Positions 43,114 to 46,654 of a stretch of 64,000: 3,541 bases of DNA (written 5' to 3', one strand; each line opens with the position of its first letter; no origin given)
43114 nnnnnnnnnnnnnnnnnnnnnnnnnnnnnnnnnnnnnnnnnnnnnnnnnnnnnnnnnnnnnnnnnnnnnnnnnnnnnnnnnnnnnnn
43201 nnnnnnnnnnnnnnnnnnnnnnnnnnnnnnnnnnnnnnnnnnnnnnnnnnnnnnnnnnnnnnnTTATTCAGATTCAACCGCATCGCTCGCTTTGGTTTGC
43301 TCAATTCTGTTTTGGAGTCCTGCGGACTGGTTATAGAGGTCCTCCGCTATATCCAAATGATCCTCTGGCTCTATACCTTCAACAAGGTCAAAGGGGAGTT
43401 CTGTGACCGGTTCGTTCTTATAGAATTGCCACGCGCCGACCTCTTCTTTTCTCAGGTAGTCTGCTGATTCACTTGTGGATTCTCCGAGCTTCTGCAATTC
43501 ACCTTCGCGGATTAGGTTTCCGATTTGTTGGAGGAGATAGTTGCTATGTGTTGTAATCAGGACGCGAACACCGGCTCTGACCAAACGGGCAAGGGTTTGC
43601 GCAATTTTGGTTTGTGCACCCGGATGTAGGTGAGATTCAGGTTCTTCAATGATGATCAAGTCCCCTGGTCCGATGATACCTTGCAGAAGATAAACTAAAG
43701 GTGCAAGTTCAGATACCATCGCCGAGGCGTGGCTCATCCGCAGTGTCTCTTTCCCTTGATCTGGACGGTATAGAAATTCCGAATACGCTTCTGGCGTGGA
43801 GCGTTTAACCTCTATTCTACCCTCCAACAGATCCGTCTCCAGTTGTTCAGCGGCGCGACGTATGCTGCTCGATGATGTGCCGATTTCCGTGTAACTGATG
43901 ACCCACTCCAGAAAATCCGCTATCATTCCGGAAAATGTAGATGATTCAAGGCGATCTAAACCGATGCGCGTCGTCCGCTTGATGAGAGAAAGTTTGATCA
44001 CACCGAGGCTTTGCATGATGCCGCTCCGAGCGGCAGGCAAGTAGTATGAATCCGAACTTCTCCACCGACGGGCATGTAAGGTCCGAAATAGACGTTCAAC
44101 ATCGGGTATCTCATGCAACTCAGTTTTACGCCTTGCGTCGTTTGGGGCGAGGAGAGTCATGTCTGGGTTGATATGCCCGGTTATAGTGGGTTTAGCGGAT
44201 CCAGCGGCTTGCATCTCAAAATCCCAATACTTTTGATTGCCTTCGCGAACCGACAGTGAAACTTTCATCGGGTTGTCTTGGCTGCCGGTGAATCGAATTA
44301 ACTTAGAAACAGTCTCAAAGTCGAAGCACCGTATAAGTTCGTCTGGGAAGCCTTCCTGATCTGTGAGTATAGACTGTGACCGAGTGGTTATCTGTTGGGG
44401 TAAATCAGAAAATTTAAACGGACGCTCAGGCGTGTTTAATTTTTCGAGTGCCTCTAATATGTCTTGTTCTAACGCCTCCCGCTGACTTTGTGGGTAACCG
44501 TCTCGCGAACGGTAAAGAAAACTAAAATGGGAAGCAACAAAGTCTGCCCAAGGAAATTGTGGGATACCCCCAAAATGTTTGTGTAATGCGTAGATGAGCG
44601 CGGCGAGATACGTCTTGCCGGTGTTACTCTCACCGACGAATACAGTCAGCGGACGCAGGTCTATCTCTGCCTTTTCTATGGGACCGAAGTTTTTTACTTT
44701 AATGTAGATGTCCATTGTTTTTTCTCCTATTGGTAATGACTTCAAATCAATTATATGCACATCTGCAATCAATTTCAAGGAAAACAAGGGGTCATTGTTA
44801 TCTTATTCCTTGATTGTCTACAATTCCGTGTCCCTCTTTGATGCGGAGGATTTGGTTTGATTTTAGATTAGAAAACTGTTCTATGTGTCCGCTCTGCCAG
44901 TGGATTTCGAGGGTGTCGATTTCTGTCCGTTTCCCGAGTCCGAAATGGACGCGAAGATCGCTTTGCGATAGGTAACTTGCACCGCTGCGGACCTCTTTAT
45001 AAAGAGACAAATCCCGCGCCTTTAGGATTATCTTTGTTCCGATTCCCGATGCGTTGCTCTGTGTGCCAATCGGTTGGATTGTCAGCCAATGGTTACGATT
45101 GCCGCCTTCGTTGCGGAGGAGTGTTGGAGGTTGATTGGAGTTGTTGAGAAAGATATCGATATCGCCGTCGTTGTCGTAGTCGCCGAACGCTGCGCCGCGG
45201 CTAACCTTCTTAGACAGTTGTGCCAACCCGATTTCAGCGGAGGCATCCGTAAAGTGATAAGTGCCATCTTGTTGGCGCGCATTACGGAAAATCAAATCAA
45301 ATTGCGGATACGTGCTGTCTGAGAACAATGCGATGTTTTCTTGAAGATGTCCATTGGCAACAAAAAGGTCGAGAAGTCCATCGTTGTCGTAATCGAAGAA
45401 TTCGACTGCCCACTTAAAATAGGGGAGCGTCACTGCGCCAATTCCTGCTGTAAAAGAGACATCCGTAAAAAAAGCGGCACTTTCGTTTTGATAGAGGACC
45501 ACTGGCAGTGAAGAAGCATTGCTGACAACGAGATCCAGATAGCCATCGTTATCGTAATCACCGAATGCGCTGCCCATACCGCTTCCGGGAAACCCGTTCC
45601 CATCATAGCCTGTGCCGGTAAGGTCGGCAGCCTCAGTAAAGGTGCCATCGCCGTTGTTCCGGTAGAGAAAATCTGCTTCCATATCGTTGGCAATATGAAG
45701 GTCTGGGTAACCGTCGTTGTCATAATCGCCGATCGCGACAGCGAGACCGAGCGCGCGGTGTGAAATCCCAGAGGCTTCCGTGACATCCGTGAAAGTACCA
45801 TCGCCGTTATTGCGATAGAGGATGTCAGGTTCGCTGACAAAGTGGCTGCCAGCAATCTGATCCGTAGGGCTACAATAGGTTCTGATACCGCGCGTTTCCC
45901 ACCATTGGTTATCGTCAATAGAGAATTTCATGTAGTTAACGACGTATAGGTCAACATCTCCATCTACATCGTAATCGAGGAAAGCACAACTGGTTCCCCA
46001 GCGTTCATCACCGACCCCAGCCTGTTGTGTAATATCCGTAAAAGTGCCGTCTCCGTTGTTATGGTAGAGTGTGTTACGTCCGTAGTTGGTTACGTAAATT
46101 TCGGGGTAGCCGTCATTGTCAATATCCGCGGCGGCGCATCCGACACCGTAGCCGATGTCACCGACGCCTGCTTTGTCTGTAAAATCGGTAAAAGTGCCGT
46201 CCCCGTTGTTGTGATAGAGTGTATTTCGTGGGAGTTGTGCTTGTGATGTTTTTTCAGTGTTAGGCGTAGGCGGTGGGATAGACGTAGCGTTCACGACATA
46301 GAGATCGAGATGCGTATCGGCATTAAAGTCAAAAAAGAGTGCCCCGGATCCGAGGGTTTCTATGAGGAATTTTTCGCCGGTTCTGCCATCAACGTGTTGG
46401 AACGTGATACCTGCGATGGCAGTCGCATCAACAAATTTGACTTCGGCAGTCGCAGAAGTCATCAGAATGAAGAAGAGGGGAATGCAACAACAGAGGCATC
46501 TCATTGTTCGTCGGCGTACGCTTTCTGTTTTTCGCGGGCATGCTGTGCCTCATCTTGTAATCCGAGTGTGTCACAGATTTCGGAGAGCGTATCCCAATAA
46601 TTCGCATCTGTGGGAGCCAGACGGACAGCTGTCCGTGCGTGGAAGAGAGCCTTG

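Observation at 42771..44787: Self-promoted two-gene operon of an ABC/SMC-type ATPase and a small PD-(D/E)xK nuclease: candidate uncharacterised defence system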

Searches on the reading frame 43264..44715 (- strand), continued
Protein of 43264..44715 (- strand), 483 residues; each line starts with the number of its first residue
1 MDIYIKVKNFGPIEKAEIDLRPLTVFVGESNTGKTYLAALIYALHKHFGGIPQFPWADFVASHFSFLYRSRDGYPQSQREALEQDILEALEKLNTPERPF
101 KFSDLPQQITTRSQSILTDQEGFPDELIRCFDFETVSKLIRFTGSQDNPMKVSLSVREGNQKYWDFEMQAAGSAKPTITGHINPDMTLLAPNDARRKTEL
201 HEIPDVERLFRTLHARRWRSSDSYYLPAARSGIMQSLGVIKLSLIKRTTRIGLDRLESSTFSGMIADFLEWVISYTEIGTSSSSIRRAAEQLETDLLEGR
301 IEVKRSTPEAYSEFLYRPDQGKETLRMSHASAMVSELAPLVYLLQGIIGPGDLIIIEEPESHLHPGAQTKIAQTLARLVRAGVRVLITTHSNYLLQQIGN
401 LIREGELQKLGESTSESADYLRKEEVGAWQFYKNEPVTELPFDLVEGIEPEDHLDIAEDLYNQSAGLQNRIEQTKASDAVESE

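Call 82: get_annotated_region(hit=H27, flank=3000)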
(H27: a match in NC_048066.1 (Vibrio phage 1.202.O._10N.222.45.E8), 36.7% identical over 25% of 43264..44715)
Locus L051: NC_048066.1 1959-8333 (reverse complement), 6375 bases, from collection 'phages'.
description: Vibrio phage 1.202.O._10N.222.45.E8, partial genome.
organism: Vibrio phage 1.202.O._10N.222.45.E8 (NCBI taxid 1881262)
taxonomy: Viruses; Duplodnaviria; Heunggongvirae; Uroviricota; Caudoviricetes; Peduoviridae; Canoevirus; Canoevirus canoe
host: Vibrio cyclitrophicus; source: iron chloride precipitation of 0.2um-filtered seawater, resuspended in oxalate solution; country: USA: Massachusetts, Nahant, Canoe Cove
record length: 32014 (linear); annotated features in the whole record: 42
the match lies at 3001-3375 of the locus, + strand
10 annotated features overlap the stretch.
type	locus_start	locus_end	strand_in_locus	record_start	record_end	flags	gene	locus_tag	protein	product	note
CDS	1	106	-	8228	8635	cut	-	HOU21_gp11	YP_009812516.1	coil containing protein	NVP1202O_11; tara_best_match:OM-RGC.v1.024268268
CDS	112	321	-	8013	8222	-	-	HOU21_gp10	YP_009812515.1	hypothetical protein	NVP1202O_10; egg:none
CDS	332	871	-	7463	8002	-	-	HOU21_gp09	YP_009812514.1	CII-like transcriptional activator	NVP1202O_09; aclame_best_match:protein:proph:176026; tara_best_match:OM-RGC.v1.020727682; ...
CDS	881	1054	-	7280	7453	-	-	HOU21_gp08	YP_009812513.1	hypothetical protein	NVP1202O_08; tara_best_match:OM-RGC.v1.038128605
CDS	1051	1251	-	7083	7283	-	-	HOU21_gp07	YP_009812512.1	Cox-like excisionase and repressor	NVP1202O_07; aclame_best_match:protein:proph:174078; tara_best_match:OM-RGC.v1.035569398; ...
CDS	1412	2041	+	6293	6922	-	-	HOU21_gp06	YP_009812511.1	transcriptional repressor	NVP1202O_06; aclame_best_match:protein:proph:164499; tara_best_match:OM-RGC.v1.016440437; ...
CDS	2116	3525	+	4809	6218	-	-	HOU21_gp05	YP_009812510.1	AAA family ATPase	NVP1202O_05; tara_best_match:OM-RGC.v1.002332198; pfam:PF13304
CDS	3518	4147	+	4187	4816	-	-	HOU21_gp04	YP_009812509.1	hypothetical protein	NVP1202O_04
CDS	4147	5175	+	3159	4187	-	-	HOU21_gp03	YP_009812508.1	integrase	NVP1202O_03; aclame_best_match:protein:proph:164506; tara_best_match:OM-RGC.v1.004711837; ...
CDS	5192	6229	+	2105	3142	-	-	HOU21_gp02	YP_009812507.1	hypothetical protein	NVP1202O_02; aclame_best_match:protein:plasmid:24367; tara_best_match:OM-RGC.v1.004697219; egg:ENOG4111HU7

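Call 83: search_protein_families(library=padloc, proteins=[L051:2116-3525:+, L051:3518-4147:+], max_evalue=0.001)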
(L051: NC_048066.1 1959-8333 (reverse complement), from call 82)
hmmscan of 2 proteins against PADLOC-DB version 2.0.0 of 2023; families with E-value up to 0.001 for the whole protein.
L051:2116-3525:+ (469 aa): 94 families (the best 25 are shown)
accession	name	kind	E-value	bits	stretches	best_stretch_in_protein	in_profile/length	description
PDLC04032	PD-T4-4_A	-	6.4e-185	613.6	1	1-469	1-474/474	-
PDLC04033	PD-T4-4_A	-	1.1e-112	375.6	1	1-465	1-459/460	-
PDLC04664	PDC-M47A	-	1.3e-85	286.1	1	1-462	1-458/461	-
PDLC02979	AriA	-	9.5e-26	89.4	1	2-381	5-373/373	-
PDLC03878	NsnB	-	8e-21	73.2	1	3-425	5-321/345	-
PDLC02980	AriA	-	5.7e-15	54.1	1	277-381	220-303/304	-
PDLC04213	HEC-02A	-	6.7e-15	53.5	1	257-385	153-280/337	-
PDLC04710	PDC-M56A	-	1.2e-14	52.2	2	2-76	3-79/382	-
PDLC04214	HEC-02A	-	2.1e-14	51.5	1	276-385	176-286/338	-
PDLC02358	Old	-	9.7e-14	49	1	334-393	282-343/578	Old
PDLC02981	AriAB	-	1.1e-13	48.7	1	298-384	291-380/694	-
PDLC04177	HEC-01A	-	1.4e-13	48.7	1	296-389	258-351/393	-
PDLC00305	PtuA1|PtuA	-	2.4e-12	44.9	2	339-402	247-309/392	AAA ATPase domain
PDLC04175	HEC-01A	-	2.2e-11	41.4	1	311-387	245-318/363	-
PDLC00289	PtuA1|PtuA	-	2.6e-11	41.2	1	304-401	216-314/404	AAA ATPase domain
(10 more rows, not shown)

L051:3518-4147:+ (209 aa): 5 families
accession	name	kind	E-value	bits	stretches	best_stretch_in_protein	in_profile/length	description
PDLC04035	PD-T4-4_B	-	6.5e-18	63.1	1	7-137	4-141/206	-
PDLC04034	PD-T4-4_B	-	1.2e-08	32.9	1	29-170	26-160/190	-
PDLC04666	PDC-M47B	-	9.8e-08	30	1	25-152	7-129/174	-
PDLC04037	PD-T4-4_B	-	9.9e-05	20.2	1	28-133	24-128/190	-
PDLC04668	PDC-M47B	-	0.00012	19.9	1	9-152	8-144/186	-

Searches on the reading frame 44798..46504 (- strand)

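Call 3: search_protein_families(library=pfam, proteins=[window:44798-46504:-], max_evalue=0.1)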
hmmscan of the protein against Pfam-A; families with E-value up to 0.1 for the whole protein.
window:44798-46504:- (568 aa): 3 families
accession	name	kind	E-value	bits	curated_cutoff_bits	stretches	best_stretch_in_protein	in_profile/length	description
PF13517.12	FG-GAP_3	-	5.1e-57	190.8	26.9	7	127-188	1-61/61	FG-GAP-like repeat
PF07593.17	UnbV_ASPIC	-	6e-21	74.5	23.4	1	487-553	1-67/68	ASPIC and UnbV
PF01839.29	FG-GAP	-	1.8e-18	66.4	22.1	3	309-330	2-23/37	FG-GAP repeat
